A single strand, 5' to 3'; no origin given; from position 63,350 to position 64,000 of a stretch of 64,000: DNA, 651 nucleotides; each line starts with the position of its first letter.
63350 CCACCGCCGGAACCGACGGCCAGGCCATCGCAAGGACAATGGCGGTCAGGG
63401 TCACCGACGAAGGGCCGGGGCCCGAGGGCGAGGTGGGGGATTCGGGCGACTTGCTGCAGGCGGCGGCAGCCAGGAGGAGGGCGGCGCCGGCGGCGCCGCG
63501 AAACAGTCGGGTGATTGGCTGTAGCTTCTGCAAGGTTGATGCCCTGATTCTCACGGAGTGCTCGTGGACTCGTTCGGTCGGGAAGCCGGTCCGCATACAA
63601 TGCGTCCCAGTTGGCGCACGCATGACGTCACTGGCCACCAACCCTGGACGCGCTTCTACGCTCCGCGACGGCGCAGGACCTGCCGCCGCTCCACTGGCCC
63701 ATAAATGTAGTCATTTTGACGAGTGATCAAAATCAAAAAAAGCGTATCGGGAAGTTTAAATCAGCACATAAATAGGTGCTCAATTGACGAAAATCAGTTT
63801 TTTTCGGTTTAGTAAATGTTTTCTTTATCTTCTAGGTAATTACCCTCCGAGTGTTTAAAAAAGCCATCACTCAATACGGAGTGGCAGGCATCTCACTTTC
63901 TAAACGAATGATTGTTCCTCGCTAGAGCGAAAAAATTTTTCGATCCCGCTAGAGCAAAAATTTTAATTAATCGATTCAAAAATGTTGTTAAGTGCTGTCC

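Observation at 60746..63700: A 1.45-kb foldback (hairpin-like) inverted duplication with a 53-bp loop truncates a gene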

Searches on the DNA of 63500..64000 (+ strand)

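Call 7: search_dna_similar(query=window:63702-64000:+, collection=plasmids, mode=distant, max_rows=10)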
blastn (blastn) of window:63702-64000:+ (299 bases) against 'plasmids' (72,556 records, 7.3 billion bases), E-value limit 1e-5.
No match.

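Call 8: search_dna_similar(query=window:63702-64000:+, collection=phages, mode=distant, max_rows=10)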
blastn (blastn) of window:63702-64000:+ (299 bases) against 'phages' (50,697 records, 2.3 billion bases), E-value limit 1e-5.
No match.

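Call 21: search_rna_families(source=window, start=63500, end=64000, threshold=evalue, max_evalue=1)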
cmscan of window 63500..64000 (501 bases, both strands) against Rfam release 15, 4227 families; matches with E-value up to 1: 1.
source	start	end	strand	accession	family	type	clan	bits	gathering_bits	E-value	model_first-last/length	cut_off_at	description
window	63842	63956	-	RF02840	Ref68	Gene; sRNA;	-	18.4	44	0.089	1-124/124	no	Enterococcus sRNA 68 (Lacto-3 RNA)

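Call 28: search_dna_similar(query=window:63702-64000:+, collection=ecoli_genomes, mode=distant, max_rows=5)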
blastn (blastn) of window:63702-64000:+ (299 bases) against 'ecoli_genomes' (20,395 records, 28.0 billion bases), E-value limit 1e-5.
No match.

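Call 42: search_rna_families(source=window, start=63700, end=64000, threshold=evalue, max_evalue=10, show_alignments=1)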
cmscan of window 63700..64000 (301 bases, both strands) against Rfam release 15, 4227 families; matches with E-value up to 10: 4.
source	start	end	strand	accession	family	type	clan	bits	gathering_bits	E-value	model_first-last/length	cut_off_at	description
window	63842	63956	-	RF02840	Ref68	Gene; sRNA;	-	18.4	44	0.053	1-124/124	no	Enterococcus sRNA 68 (Lacto-3 RNA)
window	63925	63993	+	RF00063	SscA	Gene;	-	15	60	6.7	1-96/96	no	SscA RNA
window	63798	63874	+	RF01983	Pinc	Gene; lncRNA;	-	14.6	60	3.3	75-154/154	no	Pregnancy induced noncoding RNA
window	63822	63871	-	RF02475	GlsR6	Gene; snRNA; snoRNA; CD-box;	-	11.2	75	3.5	1-59/59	no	Small nucleolar RNA GlsR6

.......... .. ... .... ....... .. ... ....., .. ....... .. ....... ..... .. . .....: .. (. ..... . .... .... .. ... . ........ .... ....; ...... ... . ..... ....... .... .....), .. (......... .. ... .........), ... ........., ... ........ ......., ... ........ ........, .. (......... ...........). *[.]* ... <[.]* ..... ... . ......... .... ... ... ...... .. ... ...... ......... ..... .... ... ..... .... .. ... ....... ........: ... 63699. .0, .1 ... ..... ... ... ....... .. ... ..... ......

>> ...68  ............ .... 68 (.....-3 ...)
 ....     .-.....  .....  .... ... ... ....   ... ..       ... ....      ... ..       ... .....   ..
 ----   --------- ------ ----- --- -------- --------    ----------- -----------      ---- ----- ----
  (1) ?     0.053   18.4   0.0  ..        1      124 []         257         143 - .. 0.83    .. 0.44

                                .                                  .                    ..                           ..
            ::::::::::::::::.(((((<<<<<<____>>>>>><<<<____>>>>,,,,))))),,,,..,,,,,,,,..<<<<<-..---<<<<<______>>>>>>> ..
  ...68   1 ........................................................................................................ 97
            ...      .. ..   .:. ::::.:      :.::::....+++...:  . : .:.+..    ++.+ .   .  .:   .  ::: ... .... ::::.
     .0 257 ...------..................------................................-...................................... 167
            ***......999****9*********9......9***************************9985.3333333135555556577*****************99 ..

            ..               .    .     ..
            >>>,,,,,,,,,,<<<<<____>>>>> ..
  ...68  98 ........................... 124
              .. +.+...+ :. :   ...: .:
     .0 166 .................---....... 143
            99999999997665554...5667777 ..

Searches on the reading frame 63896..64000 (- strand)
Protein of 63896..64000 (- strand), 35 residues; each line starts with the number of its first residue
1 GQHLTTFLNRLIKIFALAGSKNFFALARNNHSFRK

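Call 27: search_dna_similar(query=window:63896-64000:-, collection=plasmids, mode=protein, max_evalue=10, max_rows=10)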
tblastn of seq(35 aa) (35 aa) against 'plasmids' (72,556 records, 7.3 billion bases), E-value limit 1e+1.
No match.

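Call 50: search_protein_representatives(protein=window:63896-64000:-)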
Query: 35 residues. Proteins with E-value up to 0.001 (for the whole library): 0; up to 1e-10: 0; up to 1e-30: 0. The best 0 are listed.
